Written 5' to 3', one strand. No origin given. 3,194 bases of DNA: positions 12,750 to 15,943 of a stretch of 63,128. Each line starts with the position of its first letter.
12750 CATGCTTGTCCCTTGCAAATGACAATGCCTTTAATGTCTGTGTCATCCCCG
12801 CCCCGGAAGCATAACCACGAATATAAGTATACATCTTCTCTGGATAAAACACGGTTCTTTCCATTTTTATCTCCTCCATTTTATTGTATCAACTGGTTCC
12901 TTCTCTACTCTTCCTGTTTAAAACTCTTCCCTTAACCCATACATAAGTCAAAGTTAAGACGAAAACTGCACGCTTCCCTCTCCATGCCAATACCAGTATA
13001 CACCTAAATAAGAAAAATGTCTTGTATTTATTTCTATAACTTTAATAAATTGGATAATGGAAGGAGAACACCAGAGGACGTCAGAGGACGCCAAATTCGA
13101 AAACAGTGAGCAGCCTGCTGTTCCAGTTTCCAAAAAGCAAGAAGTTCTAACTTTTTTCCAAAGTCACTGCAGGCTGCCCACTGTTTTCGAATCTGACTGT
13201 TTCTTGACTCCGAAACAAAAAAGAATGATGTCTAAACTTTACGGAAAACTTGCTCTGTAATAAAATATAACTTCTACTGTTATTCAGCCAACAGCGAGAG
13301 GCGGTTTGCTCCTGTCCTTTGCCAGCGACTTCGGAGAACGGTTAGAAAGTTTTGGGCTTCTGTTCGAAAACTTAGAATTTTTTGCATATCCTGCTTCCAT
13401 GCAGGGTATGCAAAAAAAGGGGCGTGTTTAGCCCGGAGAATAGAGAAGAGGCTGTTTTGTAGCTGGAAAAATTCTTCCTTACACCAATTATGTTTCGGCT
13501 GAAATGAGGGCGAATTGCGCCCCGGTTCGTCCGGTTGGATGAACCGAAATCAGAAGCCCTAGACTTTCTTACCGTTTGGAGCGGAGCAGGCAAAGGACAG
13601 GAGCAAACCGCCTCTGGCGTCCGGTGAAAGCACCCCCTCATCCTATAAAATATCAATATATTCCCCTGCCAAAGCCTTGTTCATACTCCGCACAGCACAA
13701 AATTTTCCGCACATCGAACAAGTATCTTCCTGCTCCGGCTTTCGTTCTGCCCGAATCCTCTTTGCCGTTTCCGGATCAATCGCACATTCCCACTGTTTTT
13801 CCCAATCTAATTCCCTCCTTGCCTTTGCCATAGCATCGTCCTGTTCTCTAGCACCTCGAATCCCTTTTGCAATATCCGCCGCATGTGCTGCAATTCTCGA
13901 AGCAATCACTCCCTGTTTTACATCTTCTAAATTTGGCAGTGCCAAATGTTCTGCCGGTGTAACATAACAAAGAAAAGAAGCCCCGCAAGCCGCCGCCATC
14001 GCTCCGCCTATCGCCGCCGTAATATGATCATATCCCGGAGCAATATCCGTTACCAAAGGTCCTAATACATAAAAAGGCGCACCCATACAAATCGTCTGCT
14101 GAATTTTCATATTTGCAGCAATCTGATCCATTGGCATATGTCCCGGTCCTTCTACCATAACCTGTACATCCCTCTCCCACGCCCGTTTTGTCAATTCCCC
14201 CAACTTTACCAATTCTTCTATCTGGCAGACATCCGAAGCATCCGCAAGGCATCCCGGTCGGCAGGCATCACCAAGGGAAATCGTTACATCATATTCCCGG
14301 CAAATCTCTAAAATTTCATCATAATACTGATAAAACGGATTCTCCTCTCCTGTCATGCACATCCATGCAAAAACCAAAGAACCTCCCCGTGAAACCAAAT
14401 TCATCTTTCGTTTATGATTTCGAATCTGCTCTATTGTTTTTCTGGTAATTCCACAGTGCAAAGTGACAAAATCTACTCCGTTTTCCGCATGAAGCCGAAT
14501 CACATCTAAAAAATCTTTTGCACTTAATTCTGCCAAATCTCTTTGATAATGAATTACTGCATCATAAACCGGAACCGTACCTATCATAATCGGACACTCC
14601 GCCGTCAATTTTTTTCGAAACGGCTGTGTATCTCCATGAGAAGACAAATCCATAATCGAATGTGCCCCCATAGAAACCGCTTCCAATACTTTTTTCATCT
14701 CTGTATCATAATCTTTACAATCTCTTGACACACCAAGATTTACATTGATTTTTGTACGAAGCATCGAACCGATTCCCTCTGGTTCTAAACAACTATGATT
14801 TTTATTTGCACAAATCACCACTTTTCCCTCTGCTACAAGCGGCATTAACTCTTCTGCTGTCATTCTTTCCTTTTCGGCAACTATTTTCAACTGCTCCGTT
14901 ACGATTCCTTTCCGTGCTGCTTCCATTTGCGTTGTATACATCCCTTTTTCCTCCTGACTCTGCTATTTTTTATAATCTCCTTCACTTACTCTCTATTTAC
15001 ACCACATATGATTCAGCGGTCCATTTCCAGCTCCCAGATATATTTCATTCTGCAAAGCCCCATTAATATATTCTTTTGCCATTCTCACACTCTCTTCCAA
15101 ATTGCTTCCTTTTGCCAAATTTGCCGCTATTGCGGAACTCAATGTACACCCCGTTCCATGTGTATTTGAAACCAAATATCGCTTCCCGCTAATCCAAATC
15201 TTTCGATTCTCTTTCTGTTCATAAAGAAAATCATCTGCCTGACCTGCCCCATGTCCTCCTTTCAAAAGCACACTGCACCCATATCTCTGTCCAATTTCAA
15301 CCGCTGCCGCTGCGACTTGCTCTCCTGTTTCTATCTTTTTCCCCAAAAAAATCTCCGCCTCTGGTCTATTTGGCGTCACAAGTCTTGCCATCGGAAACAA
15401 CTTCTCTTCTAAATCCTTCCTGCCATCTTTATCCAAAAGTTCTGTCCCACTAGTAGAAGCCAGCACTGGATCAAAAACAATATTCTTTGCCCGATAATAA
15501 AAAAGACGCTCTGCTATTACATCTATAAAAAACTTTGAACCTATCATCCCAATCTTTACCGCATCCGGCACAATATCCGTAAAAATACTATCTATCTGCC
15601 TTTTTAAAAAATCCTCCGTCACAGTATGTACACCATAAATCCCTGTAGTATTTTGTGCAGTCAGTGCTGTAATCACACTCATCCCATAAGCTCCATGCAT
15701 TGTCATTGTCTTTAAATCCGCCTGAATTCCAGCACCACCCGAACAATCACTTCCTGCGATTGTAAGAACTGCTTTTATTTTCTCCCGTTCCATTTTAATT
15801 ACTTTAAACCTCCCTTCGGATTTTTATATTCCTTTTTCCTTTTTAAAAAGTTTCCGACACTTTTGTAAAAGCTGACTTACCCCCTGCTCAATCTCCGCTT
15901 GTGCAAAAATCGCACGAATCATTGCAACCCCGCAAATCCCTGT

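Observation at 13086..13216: Core-less B element (arms joined directly) shows the elements are modular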

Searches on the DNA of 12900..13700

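Call 7: search_rna_families(source=window, start=12900, end=13700, threshold=evalue, max_evalue=10)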
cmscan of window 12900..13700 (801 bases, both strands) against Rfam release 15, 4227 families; matches with E-value up to 10: 13.
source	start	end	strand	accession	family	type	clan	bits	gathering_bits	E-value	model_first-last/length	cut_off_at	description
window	13082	13207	+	RF00908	MIR529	Gene; miRNA;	-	43.7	75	8.3e-09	1-131/131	no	MIR529 microRNA precursor family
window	13081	13207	-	RF02006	mir-1253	Gene; miRNA;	-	27.5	103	0.0033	1-94/94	no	mir-1253 microRNA precursor family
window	13378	13417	+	RF01913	mir-2778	Gene; miRNA;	-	26.5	86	0.0081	13-61/77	no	mir-2778 microRNA precursor family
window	13095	13192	-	RF00748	mir-433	Gene; miRNA;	-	24.9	70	0.038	1-93/93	no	mir-433 microRNA precursor family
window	13072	13215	-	RF01911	MIR2118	Gene; miRNA;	-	23.6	85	0.037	1-170/170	no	MIR2118 microRNA precursor family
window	13378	13417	-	RF01913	mir-2778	Gene; miRNA;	-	23.4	86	0.058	13-61/77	no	mir-2778 microRNA precursor family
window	13359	13471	+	RF02426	SpF03_sRNA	Gene; sRNA;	-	22.7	50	0.92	1-106/106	no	Streptococcus sRNA SpF03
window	13377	13418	+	RF03996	mir-3012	Gene; miRNA;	-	18.5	90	1.9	9-60/68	no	mir-3012 microRNA precursor family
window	13000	13083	+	RF01885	HSR-omega_1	Gene; lncRNA;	-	15.8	80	8.7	1-78/78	no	Heat shock gene hsromega conserved region 1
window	13099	13186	-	RF00918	mir-872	Gene; miRNA;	-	15.6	75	5.5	1-81/81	no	mir-872 microRNA precursor family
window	13335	13421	+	RF02099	rivX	Gene; sRNA;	-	15.3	100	0.2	1-248/248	no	rivX sRNA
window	13001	13098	+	RF01248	snR8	Gene; snRNA; snoRNA; HACA-box;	CL00039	15.3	45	3.7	1-184/184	no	Small nucleolar RNA snR8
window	13335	13408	+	RF01844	SmY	Gene; snRNA; splicing;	-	12.3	39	6.9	1-80/80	no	SmY spliceosomal RNA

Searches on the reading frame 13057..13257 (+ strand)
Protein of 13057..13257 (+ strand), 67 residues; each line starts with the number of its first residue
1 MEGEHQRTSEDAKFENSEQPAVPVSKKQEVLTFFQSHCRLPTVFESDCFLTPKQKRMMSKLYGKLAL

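Call 66: find_homologous_proteins(query=window:13057-13257:+, max_evalue=0.001)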
Query window:13057-13257:+ (67 aa): 2 proteins with E <= 0.001 among 4 candidates.
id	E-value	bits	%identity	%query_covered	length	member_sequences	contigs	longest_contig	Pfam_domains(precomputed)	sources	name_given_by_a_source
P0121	6.5e-36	138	97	100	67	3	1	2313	-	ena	-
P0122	1.4e-15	74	67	100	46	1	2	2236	-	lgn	-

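Call 68: find_encoding_contigs(protein=P0122, flank=2500, max_places=4)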
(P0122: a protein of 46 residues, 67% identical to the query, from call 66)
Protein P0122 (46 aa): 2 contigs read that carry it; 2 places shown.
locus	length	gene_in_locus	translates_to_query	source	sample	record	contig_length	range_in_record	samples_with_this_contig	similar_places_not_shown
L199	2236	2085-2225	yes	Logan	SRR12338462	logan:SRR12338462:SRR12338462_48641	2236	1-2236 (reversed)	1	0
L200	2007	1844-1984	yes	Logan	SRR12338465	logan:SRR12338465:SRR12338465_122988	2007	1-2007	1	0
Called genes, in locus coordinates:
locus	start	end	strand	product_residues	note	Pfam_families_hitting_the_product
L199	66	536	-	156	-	PF13420:Acetyltransf_4 (weak), PF00583:Acetyltransf_1, PF13673:Acetyltransf_10, PF13508:Acetyltransf_7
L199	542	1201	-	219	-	PF00160:Pro_isomerase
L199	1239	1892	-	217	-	PF13328:HD_4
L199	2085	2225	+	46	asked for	-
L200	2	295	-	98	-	?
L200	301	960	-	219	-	PF00160:Pro_isomerase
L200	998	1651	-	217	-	PF13328:HD_4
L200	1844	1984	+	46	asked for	-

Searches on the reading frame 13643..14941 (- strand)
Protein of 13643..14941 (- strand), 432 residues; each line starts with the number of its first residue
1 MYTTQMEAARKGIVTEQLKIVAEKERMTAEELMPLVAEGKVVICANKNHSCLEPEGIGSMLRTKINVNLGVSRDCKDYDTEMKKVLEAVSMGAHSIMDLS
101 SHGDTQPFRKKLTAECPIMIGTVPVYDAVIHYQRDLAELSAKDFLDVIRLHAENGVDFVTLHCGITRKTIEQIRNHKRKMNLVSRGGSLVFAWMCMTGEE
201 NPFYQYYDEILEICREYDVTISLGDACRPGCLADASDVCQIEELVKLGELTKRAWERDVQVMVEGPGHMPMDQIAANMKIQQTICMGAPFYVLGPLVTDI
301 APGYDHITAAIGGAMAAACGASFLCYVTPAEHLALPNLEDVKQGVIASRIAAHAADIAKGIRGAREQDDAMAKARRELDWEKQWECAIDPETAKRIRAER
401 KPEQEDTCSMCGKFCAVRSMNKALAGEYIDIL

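Call 13: search_protein_families(library=pfam, proteins=[window:13643-14941:-])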
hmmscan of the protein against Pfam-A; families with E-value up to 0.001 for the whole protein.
window:13643-14941:- (432 aa): 1 family
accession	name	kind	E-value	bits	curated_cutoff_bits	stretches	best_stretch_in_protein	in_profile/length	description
PF01964.24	ThiC_Rad_SAM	-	2e-194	646.6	25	1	4-421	1-419/420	Radical SAM ThiC family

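Call 15: find_encoding_contigs(protein=window:13643-14941:-, flank=4000, max_places=10)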
Protein window:13643-14941:- (432 aa): 21 contigs read that carry it; 2 places shown.
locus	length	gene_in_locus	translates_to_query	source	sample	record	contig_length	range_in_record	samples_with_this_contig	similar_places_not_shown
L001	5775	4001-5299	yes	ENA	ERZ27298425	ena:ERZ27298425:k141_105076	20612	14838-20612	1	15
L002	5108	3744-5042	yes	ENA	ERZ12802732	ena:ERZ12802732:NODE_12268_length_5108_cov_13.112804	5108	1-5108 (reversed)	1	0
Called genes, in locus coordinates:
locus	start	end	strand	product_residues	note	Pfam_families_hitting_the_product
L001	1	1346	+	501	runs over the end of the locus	PF17767:NAPRTase_N, PF04095:NAPRTase, PF17956:NAPRTase_C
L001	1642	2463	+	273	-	PF02110:HK, PF08543:Phos_pyr_kin (weak), PF01256:Carb_kinase (weak)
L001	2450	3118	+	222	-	PF02581:TMP-TENI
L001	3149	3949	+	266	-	PF08543:Phos_pyr_kin, PF00294:PfkB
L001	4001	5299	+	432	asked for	PF01964:ThiC_Rad_SAM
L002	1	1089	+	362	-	?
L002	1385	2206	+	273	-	PF02110:HK, PF08543:Phos_pyr_kin (weak), PF01256:Carb_kinase (weak)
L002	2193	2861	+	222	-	PF02581:TMP-TENI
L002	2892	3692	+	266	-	PF08543:Phos_pyr_kin, PF00294:PfkB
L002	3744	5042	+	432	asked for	PF01964:ThiC_Rad_SAM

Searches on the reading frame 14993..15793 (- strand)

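Call 13: search_protein_families(library=pfam, proteins=[window:14993-15793:-])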
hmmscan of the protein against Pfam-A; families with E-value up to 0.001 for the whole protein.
window:14993-15793:- (266 aa): 3 families
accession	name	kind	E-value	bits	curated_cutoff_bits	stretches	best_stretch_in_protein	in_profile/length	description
PF08543.17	Phos_pyr_kin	-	3.9e-88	295.4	27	1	16-261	1-246/246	Phosphomethylpyrimidine kinase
PF00294.29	PfkB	-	1.9e-10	41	25.8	1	96-240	150-283/302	pfkB family carbohydrate kinase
PF01256.23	Carb_kinase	-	9.9e-05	22.3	27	1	11-239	3-212/242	NAD(P)H-hydrate dehydratase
